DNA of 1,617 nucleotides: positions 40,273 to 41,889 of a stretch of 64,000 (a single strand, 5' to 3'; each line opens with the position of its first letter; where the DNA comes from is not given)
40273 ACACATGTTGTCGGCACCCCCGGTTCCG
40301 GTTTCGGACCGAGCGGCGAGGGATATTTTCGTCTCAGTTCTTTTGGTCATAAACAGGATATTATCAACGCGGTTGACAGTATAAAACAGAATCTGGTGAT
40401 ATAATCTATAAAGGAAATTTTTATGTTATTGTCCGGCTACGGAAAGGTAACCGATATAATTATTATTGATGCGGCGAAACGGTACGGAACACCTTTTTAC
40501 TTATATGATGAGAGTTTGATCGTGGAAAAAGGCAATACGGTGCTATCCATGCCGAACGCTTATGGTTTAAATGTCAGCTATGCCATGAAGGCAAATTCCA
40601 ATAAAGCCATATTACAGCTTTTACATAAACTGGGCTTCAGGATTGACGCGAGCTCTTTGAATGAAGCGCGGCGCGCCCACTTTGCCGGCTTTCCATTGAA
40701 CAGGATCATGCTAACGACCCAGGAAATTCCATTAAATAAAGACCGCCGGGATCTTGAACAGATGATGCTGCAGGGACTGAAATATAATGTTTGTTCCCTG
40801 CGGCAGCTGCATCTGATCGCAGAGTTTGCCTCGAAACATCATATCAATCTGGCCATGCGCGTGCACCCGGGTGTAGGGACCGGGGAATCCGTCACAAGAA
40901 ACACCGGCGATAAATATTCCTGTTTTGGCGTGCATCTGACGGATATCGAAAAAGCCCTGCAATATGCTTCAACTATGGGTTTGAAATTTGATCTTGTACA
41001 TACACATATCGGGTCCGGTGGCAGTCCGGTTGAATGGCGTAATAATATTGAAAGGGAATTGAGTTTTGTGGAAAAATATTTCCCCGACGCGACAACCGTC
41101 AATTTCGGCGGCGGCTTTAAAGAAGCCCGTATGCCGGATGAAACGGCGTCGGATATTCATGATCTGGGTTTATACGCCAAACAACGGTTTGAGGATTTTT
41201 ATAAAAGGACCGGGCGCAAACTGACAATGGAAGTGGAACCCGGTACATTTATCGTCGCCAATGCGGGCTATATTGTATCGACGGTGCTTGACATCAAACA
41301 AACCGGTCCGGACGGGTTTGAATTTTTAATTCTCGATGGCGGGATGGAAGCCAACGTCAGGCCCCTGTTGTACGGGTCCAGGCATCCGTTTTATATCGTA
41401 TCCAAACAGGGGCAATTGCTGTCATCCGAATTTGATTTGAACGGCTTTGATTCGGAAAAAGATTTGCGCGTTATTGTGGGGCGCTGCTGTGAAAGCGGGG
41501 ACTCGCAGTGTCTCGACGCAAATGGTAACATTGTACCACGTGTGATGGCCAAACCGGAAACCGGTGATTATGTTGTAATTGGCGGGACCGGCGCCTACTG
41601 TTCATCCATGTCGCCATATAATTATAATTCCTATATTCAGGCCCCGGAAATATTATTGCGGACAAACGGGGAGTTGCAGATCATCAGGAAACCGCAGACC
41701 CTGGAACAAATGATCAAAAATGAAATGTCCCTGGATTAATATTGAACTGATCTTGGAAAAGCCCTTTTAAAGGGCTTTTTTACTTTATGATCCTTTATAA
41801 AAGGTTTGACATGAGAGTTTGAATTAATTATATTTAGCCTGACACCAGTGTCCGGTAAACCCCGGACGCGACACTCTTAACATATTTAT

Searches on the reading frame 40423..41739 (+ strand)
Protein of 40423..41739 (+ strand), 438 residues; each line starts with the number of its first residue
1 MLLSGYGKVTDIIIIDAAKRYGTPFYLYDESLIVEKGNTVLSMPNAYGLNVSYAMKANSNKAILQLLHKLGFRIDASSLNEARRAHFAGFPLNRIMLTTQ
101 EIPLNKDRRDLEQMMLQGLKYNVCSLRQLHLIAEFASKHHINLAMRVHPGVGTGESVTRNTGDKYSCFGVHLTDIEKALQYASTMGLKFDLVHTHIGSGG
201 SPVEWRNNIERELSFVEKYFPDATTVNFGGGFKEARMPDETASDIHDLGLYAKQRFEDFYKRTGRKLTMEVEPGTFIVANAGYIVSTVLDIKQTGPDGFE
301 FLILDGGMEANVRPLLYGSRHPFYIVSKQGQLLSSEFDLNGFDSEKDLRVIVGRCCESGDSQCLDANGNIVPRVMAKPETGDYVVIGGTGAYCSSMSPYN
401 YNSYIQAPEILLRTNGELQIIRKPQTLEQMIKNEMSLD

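Call 12: search_protein_families(library=pfam, proteins=[window:40423-41739:+])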
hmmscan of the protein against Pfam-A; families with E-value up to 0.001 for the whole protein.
window:40423-41739:+ (438 aa): 2 families
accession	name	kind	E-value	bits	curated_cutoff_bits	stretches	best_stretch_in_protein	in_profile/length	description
PF02784.22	Orn_Arg_deC_N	-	5.7e-27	95.1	23.4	1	49-279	18-247/247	Pyridoxal-dependent decarboxylase, pyridoxal binding domain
PF00278.28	Orn_DAP_Arg_deC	-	1.7e-12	47.9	23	1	25-389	1-94/95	Pyridoxal-dependent decarboxylase, C-terminal sheet domain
